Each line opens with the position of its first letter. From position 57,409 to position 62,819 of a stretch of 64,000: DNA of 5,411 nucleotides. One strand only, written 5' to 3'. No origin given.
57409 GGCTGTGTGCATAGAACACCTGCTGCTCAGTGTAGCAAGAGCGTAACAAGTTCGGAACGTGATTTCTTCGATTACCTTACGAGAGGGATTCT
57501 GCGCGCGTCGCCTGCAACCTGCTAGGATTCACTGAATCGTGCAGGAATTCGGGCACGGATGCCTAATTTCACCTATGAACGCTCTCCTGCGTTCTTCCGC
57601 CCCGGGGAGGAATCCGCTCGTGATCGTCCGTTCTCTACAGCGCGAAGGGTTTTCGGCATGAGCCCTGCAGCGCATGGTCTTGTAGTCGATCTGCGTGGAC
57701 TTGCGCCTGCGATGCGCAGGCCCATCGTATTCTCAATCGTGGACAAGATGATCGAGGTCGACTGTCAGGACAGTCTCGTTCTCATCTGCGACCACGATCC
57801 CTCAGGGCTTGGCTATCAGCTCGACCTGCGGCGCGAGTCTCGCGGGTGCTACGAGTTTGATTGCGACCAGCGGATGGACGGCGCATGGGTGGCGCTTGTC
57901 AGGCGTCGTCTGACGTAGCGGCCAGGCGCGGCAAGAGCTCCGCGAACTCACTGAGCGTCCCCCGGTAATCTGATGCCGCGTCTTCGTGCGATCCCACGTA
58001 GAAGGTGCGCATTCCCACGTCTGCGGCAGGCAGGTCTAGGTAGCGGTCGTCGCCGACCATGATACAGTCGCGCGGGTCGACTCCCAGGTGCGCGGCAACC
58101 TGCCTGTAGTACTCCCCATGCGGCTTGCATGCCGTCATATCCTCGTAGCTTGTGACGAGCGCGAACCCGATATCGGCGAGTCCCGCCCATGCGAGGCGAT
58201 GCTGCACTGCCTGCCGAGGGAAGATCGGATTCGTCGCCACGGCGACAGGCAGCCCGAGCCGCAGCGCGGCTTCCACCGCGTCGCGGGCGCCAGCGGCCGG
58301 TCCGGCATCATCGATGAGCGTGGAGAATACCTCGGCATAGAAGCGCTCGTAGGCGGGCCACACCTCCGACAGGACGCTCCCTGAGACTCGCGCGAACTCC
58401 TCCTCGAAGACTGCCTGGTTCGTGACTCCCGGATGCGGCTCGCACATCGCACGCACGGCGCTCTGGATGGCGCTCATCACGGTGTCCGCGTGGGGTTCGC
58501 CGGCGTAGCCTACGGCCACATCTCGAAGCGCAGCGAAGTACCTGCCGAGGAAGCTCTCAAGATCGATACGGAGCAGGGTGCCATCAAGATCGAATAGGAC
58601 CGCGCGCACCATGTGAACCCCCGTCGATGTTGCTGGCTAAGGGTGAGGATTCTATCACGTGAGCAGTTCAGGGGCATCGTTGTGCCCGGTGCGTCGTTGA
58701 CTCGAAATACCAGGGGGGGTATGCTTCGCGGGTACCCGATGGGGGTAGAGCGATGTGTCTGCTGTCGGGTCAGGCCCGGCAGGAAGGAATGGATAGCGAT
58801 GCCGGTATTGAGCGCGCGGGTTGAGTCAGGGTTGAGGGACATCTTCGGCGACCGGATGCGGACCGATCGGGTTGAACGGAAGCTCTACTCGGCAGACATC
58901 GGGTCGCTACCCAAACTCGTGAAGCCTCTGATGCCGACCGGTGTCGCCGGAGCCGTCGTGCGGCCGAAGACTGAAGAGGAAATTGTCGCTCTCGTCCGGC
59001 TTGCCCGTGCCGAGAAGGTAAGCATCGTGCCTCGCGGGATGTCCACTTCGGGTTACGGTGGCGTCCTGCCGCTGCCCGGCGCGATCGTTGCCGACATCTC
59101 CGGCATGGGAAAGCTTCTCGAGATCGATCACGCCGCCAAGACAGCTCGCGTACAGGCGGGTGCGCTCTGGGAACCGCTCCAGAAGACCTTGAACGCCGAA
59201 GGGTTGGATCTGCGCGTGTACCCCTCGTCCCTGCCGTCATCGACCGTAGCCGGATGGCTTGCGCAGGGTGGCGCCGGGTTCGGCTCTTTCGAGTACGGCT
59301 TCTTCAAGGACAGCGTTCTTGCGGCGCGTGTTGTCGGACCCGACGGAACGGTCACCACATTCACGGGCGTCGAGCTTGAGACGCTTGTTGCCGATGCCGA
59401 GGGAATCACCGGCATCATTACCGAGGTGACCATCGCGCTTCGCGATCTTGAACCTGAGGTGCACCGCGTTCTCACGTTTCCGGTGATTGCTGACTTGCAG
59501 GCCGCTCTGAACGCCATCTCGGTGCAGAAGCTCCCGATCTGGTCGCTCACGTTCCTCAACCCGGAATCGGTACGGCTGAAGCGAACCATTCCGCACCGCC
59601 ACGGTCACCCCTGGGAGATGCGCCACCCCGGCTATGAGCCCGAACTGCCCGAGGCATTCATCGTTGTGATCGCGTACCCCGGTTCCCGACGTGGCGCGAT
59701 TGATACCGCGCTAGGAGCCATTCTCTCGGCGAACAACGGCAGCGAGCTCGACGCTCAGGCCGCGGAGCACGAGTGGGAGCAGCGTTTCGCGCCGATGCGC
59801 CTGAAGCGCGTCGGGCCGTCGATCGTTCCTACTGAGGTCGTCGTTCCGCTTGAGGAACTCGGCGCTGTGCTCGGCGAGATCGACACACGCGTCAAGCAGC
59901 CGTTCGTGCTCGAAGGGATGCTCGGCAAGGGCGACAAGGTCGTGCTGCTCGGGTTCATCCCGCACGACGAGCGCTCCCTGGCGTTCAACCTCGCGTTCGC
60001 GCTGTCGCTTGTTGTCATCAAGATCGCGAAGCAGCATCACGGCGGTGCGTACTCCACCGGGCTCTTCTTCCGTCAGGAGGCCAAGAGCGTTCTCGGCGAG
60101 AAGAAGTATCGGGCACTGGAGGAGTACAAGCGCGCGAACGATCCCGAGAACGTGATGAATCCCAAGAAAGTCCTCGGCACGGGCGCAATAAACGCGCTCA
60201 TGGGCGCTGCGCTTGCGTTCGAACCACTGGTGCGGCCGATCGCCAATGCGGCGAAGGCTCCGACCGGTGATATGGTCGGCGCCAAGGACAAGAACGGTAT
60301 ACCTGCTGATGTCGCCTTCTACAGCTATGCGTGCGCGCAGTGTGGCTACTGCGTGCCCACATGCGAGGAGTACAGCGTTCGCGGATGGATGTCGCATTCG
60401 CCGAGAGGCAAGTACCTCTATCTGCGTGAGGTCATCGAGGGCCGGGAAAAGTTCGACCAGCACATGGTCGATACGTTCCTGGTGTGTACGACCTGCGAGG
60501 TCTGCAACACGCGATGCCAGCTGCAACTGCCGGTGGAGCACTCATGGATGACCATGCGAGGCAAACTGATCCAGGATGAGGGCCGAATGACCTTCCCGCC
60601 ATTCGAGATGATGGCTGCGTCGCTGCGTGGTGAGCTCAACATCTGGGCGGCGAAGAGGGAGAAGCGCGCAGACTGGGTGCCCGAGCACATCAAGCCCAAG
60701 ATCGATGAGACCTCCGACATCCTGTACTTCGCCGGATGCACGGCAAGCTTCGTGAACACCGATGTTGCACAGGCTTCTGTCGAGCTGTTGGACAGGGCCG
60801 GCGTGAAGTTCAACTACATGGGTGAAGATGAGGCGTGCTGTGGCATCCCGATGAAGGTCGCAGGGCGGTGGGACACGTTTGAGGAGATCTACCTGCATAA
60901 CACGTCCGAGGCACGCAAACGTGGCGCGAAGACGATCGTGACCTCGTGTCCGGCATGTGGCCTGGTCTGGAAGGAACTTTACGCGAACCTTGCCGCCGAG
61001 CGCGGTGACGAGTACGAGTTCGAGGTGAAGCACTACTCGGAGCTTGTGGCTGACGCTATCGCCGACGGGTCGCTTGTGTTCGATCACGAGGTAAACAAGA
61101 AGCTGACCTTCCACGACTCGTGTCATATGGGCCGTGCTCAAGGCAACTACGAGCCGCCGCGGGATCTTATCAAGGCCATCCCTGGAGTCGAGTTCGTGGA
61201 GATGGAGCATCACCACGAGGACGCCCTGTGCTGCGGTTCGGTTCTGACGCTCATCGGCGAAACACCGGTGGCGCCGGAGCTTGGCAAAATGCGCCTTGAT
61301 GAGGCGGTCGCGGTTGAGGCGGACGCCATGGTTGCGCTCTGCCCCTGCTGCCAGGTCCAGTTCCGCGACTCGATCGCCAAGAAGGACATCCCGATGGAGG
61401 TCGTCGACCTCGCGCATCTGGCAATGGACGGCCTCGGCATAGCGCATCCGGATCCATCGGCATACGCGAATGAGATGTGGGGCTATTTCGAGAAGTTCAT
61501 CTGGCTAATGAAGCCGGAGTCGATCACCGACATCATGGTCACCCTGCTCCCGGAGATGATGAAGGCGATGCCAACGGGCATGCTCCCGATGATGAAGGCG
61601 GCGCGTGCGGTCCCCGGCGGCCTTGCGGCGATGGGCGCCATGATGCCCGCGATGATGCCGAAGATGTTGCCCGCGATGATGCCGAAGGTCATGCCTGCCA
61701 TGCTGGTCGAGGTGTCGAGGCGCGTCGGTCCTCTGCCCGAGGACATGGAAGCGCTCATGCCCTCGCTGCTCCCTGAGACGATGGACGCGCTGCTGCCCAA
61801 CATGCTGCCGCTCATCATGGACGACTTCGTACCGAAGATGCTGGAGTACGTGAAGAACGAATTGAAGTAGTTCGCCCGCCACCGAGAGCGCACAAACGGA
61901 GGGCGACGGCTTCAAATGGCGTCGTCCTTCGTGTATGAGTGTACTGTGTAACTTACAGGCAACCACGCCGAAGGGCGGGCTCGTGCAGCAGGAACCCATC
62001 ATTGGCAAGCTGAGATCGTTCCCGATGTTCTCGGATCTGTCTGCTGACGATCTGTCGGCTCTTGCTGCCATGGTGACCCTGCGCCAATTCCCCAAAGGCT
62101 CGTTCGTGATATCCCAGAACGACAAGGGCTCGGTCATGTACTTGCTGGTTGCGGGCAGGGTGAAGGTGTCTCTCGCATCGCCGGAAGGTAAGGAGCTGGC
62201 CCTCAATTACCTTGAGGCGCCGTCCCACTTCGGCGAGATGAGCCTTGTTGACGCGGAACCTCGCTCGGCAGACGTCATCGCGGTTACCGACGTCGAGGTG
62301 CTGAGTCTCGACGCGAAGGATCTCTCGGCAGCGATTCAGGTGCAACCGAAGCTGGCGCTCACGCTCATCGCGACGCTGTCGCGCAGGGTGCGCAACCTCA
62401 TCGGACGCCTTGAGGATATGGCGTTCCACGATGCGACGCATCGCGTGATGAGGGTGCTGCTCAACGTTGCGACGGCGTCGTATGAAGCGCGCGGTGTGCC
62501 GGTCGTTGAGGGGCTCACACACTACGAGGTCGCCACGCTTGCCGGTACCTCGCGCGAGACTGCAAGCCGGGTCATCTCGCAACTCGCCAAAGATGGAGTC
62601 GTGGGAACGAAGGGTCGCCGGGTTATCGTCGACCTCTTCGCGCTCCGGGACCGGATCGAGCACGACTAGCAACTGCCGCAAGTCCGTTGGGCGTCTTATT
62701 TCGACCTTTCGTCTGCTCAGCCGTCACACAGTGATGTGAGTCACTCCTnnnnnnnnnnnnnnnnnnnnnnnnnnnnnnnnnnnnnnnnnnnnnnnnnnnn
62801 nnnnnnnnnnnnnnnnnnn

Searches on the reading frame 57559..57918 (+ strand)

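Call 12: search_protein_families(library=pfam, proteins=[window:57559-57918:+], max_evalue=0.001)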
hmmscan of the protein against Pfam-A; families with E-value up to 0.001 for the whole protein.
window:57559-57918:+ (119 aa): 1 family
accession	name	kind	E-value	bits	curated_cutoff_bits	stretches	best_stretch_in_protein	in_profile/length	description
PF10006.14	DUF2249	-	4.9e-08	33.1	29.5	1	43-116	2-70/70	Uncharacterized conserved protein (DUF2249)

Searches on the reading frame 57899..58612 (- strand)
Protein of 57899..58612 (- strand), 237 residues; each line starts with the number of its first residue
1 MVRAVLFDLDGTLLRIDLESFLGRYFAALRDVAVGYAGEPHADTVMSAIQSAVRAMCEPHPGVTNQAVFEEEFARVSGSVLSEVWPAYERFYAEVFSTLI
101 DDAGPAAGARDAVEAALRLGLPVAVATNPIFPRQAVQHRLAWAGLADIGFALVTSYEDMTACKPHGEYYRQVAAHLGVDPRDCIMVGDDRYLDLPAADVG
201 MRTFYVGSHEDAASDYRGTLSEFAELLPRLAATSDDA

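Call 12: search_protein_families(library=pfam, proteins=[window:57899-58612:-], max_evalue=0.001)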
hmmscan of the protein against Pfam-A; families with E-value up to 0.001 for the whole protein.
window:57899-58612:- (237 aa): 4 families
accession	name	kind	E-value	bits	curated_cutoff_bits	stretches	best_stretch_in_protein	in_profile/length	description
PF00702.32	Hydrolase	-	2.7e-19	70.8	26.4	1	2-197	1-187/191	haloacid dehalogenase-like hydrolase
PF13419.12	HAD_2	-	4.4e-12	46.9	23.8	1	5-202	1-174/178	Haloacid dehalogenase-like hydrolase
PF13242.12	Hydrolase_like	-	2.6e-07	30.9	22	1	163-216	4-58/75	HAD-hyrolase-like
PF12710.13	HAD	-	1.9e-05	25.6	27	1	5-197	1-188/189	haloacid dehalogenase-like hydrolase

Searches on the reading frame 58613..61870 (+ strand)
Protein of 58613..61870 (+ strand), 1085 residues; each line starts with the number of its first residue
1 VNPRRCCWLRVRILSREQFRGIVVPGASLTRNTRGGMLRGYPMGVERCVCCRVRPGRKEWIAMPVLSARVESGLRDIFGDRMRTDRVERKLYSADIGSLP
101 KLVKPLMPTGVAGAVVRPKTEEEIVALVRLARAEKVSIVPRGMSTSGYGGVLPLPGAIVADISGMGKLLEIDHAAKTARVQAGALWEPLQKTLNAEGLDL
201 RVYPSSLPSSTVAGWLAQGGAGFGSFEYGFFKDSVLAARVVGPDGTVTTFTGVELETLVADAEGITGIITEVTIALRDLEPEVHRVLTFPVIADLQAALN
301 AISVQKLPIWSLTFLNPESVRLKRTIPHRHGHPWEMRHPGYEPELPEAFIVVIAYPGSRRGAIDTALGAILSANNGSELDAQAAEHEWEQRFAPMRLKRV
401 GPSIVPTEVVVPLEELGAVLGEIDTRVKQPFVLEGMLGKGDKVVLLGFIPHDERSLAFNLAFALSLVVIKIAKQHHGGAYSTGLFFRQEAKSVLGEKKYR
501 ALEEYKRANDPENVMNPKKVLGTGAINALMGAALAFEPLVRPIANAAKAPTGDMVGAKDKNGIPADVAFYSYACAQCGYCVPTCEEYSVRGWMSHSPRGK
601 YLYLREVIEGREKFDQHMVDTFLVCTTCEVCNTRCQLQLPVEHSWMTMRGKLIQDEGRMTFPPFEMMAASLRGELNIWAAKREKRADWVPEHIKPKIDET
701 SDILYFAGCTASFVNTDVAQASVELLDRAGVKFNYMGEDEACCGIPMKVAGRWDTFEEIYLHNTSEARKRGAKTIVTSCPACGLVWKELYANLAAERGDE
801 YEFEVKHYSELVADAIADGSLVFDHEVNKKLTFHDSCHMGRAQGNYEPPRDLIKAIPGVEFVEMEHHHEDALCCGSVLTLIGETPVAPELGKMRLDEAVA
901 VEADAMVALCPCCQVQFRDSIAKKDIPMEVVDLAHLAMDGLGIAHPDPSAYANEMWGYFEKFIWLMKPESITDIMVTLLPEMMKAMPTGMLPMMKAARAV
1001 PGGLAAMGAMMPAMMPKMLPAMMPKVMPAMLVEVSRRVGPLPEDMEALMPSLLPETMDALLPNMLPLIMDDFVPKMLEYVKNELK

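Call 12: search_protein_families(library=pfam, proteins=[window:58613-61870:+], max_evalue=0.001)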
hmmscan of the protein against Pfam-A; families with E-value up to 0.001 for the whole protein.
window:58613-61870:+ (1085 aa): 5 families
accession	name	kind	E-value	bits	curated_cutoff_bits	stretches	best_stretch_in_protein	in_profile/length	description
PF02754.22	CCG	-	2.5e-34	117.7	20.6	2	832-918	2-85/85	Cysteine-rich domain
PF01565.28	FAD_binding_4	-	1e-33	116.4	26.4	1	114-250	3-138/139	FAD binding domain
PF02913.24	FAD-oxidase_C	-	6.1e-10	39.7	21.2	1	286-520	9-248/248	FAD linked oxidases, C-terminal domain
PF13534.11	Fer4_17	-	1.4e-06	29.2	22.2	1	573-639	1-60/61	4Fe-4S dicluster domain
PF13183.11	Fer4_8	-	1.1e-05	26.3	27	1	572-636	3-65/68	4Fe-4S dicluster domain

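Call 21: search_protein_families(library=ncbifam, proteins=[window:58799-61870:+], max_evalue=0.01)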
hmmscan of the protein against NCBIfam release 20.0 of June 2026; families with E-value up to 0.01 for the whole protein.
window:58799-61870:+ (1023 aa): 23 families
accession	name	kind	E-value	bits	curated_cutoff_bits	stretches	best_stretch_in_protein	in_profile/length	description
NF004898.0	PRK06259.1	equivalog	7.7e-43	146.8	385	1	511-874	135-483/488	fumarate reductase (CoM/CoB) subunit TfrB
NF045670.1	quin_L_LdhH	equivalog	3.2e-40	138.1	800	1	625-874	453-704/706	L-lactate dehydrogenase (quinone) large subunit LdhH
TIGR00387.1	glcD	equivalog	6.4e-32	110.9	567.9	1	53-457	1-413/413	glycolate oxidase subunit GlcD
NF008369.0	PRK11168.1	equivalog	9e-27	94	278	1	512-859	60-384/401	anaerobic glycerol-3-phosphate dehydrogenase subunit C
NF008434.0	PRK11274.1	equivalog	2.2e-18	66.4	333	2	630-856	159-389/409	glycolate oxidase subunit GlcF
NF049975.1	2HglutDHaseYdiJ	equivalog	2.3e-18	65.4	1350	1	51-201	53-205/1018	D-2-hydroxyglutarate dehydrogenase YdiJ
NF008408.0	PRK11230.1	equivalog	1.7e-17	63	897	1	52-226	58-238/499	glycolate oxidase subunit GlcD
NF045663.1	diclust_near_Sec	equivalog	2e-17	62.6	530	1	514-857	310-620/759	pyridine nucleotide-disulfide oxidoreductase/dicluster-binding protein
NF045796.1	DsrK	equivalog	2.9e-15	55.9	400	1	555-827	112-383/453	sulfate reduction electron transfer complex DsrMKJOP subunit DsrK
TIGR03379.1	glycerol3P_GlpC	equivalog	1e-13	50.8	279.9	1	627-861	150-383/397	anaerobic glycerol-3-phosphate dehydrogenase subunit GlpC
NF045724.1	ferredox_TmcB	equivalog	1.4e-12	46.9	735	1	503-874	34-423/430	electron transfer complex ferredoxin TmcB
NF045711.1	sulf_resp_HmcF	equivalog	1.5e-12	47.1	750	1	510-865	60-435/457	sulfate respiration complex iron-sulfur protein HmcF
NF053785.1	DcplphribOxDprE1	equivalog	2.2e-09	37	500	1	49-222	14-188/449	decaprenylphosphoryl-beta-D-ribose oxidase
TIGR03288.1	CoB_CoM_SS_B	equivalog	3.2e-08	33.2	345.15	2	782-856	164-238/290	CoB--CoM heterodisulfide reductase subunit B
TIGR01678.1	FAD_lactone_ox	subfamily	1.5e-07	30.7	396.8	1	54-213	19-177/438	sugar 1,4-lactone oxidase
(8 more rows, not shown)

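Call 46: find_related_loci(query=window:58799-61870:+, collection=metagenome_contigs, flank=2500)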
Query window:58799-61870:+ (1023 aa) in metagenome_contigs; peptide patterns used: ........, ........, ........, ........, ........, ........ (x = any residue, [..] = any of these).
87 stretches matched a pattern; 50 encode a relative of the query (tblastn E <= 1e-3); 49 distinct loci.
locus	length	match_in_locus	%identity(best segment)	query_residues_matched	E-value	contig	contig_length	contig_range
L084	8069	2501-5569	83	1-1022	0e+0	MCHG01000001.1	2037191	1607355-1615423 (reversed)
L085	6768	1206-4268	82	1-1021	0e+0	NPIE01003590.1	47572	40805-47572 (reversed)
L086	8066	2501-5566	80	1-1022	0e+0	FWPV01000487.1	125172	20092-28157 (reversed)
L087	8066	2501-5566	80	1-1022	0e+0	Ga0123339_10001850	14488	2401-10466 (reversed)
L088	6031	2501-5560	78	1-1021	0e+0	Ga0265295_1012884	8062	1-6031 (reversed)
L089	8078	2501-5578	75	1-1023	0e+0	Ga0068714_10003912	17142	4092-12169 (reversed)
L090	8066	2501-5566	83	1-1022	0e+0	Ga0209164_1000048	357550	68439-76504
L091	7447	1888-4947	73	1-1022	0e+0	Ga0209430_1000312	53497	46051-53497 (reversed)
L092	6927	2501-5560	73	1-1022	0e+0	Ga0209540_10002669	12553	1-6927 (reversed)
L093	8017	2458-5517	72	1-1022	0e+0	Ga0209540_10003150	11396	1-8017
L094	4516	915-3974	69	1-1022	0e+0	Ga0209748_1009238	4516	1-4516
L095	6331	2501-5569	68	1-1022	0e+0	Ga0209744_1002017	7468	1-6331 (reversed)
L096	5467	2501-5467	73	1-991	0e+0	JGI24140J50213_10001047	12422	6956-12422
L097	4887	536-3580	69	1-1016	0e+0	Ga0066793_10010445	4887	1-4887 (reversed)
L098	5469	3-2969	72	32-1022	0e+0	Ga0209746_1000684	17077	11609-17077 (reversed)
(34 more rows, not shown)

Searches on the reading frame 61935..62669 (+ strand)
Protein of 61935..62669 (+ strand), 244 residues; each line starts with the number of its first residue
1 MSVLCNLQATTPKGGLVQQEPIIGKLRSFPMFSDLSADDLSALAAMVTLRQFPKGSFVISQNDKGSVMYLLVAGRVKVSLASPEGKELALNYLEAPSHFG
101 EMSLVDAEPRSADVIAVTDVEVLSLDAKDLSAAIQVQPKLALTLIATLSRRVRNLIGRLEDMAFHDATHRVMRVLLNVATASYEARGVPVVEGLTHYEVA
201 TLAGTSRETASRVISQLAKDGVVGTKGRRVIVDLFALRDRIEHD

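Call 12: search_protein_families(library=pfam, proteins=[window:61935-62669:+], max_evalue=0.001)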
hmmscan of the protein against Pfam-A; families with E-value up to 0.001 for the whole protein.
window:61935-62669:+ (244 aa): 3 families
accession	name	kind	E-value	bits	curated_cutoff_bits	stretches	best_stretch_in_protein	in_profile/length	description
PF00027.35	cNMP_binding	-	4.6e-22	78.2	27.5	1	50-135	2-87/89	Cyclic nucleotide-binding domain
PF13545.12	HTH_Crp_2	-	4.6e-13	49.4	27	1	170-239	2-69/70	Crp-like helix-turn-helix domain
PF00325.26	Crp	-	0.00016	21.7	21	1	194-222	3-31/32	Bacterial regulatory proteins, crp family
